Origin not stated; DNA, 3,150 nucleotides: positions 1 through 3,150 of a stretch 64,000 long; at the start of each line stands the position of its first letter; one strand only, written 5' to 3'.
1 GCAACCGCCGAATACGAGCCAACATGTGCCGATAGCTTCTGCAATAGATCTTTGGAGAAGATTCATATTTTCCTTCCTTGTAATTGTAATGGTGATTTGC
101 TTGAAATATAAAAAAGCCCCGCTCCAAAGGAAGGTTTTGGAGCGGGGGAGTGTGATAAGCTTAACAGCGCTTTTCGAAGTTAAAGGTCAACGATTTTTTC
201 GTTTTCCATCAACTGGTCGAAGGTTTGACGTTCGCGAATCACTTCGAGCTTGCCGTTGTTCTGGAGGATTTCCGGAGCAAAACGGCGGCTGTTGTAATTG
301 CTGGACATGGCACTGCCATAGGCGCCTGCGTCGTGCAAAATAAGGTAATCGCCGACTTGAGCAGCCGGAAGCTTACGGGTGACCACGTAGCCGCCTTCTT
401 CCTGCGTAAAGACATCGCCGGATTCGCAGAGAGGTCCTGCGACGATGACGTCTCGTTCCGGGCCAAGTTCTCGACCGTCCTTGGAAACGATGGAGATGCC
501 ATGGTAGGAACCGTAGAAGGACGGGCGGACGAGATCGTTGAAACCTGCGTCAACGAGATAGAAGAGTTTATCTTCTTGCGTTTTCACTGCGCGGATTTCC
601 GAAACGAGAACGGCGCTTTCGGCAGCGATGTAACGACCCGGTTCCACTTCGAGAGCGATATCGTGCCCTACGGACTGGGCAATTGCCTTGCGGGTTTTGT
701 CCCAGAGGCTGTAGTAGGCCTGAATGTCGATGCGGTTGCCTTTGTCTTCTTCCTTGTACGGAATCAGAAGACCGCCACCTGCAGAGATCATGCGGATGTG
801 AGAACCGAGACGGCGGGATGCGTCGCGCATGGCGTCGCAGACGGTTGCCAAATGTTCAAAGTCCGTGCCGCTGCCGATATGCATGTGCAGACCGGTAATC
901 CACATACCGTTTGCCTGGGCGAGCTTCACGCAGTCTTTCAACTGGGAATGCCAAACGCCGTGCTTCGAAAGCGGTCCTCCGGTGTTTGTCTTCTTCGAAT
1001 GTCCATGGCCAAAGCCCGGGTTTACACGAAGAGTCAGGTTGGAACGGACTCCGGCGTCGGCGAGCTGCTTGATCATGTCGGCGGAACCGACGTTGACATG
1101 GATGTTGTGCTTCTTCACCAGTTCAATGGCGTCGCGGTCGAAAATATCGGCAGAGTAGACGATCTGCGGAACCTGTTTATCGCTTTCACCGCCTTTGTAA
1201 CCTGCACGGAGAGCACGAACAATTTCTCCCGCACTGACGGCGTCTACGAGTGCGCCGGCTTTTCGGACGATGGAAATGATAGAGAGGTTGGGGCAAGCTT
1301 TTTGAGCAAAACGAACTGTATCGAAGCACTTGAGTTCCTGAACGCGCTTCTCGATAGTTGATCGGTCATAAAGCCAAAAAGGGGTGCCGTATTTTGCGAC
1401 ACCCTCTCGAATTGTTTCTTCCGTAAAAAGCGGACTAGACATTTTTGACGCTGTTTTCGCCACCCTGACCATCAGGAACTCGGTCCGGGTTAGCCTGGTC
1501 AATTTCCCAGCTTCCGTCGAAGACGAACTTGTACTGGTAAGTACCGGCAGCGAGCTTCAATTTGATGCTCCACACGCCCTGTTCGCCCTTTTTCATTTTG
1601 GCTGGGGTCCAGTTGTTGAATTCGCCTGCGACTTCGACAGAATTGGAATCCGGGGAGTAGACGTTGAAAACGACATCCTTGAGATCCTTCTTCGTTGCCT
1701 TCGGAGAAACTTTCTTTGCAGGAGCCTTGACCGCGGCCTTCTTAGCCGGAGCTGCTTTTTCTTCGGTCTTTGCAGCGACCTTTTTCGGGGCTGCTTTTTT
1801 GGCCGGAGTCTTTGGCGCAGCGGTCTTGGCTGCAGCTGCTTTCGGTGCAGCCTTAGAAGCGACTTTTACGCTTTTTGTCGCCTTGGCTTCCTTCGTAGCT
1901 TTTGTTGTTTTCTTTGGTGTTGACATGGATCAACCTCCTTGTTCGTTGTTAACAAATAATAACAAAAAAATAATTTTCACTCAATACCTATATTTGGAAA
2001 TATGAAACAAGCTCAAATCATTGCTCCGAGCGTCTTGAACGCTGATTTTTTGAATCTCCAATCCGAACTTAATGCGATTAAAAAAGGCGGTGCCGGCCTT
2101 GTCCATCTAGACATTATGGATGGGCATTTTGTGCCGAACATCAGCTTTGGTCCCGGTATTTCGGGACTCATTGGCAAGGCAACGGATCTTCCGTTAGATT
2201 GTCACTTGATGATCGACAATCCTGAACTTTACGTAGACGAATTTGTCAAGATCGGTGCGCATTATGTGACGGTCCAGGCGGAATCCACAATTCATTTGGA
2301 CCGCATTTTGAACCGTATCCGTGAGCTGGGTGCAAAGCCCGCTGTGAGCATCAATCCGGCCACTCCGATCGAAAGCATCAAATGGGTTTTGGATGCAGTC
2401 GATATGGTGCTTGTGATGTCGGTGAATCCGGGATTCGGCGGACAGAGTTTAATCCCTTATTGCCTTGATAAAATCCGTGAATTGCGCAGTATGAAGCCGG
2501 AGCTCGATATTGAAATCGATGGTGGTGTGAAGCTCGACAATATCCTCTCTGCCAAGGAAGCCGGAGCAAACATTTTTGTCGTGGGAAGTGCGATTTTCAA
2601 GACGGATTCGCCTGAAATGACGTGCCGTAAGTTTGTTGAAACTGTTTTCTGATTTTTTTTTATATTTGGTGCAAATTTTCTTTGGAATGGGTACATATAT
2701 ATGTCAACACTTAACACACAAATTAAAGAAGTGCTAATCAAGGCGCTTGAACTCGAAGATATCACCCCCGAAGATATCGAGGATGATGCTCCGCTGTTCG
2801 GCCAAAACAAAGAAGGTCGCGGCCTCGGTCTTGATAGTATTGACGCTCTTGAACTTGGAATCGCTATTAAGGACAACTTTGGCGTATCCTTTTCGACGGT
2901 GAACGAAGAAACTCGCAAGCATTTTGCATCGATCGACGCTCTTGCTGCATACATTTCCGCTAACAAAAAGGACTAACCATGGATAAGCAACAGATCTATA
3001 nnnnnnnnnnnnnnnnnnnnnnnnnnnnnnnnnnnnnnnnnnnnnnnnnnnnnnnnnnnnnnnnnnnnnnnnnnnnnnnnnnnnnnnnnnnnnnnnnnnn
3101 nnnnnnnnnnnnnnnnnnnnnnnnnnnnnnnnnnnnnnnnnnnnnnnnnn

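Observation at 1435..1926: Histone-H1-like tail plus glycogen-binding CBM48: a candidate glycogen-granule-to-nucleoid tether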

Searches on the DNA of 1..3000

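Call 52: search_rna_families(source=window, start=1, end=3000, threshold=evalue, max_evalue=1)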
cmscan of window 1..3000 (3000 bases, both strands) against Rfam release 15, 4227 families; matches with E-value up to 1: 0.
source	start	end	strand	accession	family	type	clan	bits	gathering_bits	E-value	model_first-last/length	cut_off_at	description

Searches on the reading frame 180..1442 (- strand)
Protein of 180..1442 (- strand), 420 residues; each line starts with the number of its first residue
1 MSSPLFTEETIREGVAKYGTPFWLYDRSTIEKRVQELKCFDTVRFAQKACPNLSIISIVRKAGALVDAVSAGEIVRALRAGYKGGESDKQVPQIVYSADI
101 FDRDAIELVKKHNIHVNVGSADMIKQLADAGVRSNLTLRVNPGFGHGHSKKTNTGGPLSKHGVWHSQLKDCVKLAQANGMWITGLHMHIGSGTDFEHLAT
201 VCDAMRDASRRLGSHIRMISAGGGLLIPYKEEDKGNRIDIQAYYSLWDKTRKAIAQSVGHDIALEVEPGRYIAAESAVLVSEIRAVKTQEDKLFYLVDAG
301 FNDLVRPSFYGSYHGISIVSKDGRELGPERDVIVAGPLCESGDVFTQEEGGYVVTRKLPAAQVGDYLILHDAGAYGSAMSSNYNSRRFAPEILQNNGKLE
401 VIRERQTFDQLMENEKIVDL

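Call 73: search_protein_families(library=pfam, proteins=[window:180-1442:-], max_evalue=0.00001)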
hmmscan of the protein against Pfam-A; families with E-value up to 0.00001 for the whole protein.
window:180-1442:- (420 aa): 2 families
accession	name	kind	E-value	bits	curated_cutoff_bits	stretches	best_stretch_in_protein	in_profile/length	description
PF02784.22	Orn_Arg_deC_N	-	2.1e-42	145.6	23.4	1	31-274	5-247/247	Pyridoxal-dependent decarboxylase, pyridoxal binding domain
PF00278.28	Orn_DAP_Arg_deC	-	1.3e-22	80.3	23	1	199-373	5-95/95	Pyridoxal-dependent decarboxylase, C-terminal sheet domain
